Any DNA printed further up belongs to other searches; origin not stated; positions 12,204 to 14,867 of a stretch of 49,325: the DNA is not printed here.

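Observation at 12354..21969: DISARM-like operon with non-canonical composition: unknown 787-aa protein + DrmA + DrmB + Zn-ribbon adenine methylase, no PLD or SNF2 gene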

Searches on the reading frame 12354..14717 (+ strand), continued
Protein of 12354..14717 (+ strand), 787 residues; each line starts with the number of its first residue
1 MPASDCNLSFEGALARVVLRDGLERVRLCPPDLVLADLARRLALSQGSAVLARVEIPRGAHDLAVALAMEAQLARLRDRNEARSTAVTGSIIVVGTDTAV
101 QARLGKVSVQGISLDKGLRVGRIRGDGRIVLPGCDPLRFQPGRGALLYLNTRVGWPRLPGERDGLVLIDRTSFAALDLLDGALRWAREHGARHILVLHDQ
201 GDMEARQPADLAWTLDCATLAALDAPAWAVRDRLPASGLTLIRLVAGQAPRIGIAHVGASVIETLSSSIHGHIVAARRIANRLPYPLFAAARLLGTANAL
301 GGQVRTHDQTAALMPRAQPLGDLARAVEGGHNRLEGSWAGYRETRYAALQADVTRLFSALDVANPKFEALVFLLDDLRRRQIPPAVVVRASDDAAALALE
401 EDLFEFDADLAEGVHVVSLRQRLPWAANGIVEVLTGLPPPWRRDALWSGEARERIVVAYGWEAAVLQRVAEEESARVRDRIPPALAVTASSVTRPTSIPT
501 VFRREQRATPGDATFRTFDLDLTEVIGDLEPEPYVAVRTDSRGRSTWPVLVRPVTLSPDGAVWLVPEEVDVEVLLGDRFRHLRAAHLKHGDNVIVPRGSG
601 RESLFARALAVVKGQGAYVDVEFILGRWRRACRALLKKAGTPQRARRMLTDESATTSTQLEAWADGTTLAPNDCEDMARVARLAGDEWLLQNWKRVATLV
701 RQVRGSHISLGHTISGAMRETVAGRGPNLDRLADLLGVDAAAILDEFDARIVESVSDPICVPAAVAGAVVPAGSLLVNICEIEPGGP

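Call 88: find_homologous_proteins(query=A2, max_evalue=0.001)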
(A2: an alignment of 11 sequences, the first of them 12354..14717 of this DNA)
Query A2 (11 sequences) (787 aa, profile of the alignment): 12 proteins with E <= 0.001 among 8000 candidates.
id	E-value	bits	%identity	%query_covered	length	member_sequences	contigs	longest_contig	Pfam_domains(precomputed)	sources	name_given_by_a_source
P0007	0.0e+0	1181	37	94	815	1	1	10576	PF24957.1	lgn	-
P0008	0.0e+0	1169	36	96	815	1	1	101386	PF24957.1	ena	-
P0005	0.0e+0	1168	38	96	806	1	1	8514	PF24957.1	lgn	-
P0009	0.0e+0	1159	36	96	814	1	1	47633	PF24957.1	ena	-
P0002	0.0e+0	1133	66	97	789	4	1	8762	PF24957.1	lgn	-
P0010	0.0e+0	1118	33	94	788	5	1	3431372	PF24957.1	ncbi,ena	-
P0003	0.0e+0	1113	61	97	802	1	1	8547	PF24957.1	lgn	-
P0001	0.0e+0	1100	100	100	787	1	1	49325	PF24957.1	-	-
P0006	0.0e+0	1090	35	91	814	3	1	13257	PF24957.1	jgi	jgi:hypothetical protein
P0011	0.0e+0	1020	31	89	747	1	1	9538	PF24957.1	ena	-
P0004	1.1e-280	951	50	84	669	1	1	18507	PF24957.1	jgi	jgi:hypothetical protein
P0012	1.3e-206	707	37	58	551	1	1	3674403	-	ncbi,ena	-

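Call 101: search_protein_representatives(alignment_id=A2)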
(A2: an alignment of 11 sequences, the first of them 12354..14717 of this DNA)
Query: 11 sequences, 795 profile positions. Proteins with E-value up to 0.001 (for the whole library): 889; up to 1e-10: 397; up to 1e-30: 83. The best 150 are listed.
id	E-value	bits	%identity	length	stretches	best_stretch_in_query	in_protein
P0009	0.0e+00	1158.6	-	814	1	2-794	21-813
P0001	0.0e+00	1099.6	-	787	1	10-793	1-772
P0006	0.0e+00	1089.9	-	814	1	2-793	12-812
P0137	0.0e+00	1036.3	-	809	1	2-793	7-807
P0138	7.4e-279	943.7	-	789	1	4-792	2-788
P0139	8.5e-272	920.4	-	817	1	3-792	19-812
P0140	7.6e-234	794.8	-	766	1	35-793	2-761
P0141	1.2e-216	738.0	-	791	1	4-792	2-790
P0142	2.8e-209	713.6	-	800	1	4-793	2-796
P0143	6.0e-204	696.0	-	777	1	27-792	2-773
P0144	1.4e-201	688.2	-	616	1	2-598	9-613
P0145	9.5e-201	685.4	-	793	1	5-792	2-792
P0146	1.9e-200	684.4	-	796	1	4-794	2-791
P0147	2.8e-198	677.2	-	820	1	2-787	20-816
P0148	4.4e-198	676.6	-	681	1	124-793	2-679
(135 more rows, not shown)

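Call 103: search_protein_families(library=pfam, proteins=[L005:9696-10736:-, L085:16653-17717:+], max_evalue=0.001)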
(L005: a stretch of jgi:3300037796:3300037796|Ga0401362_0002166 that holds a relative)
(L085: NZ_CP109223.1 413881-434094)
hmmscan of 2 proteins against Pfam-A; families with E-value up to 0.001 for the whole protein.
L005:9696-10736:- (346 aa): 0 families

L085:16653-17717:+ (354 aa): 1 family
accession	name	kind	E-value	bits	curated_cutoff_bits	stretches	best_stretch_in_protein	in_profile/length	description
PF13091.12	PLDc_2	-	8.6e-07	29.3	27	1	195-245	70-119/132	PLD-like domain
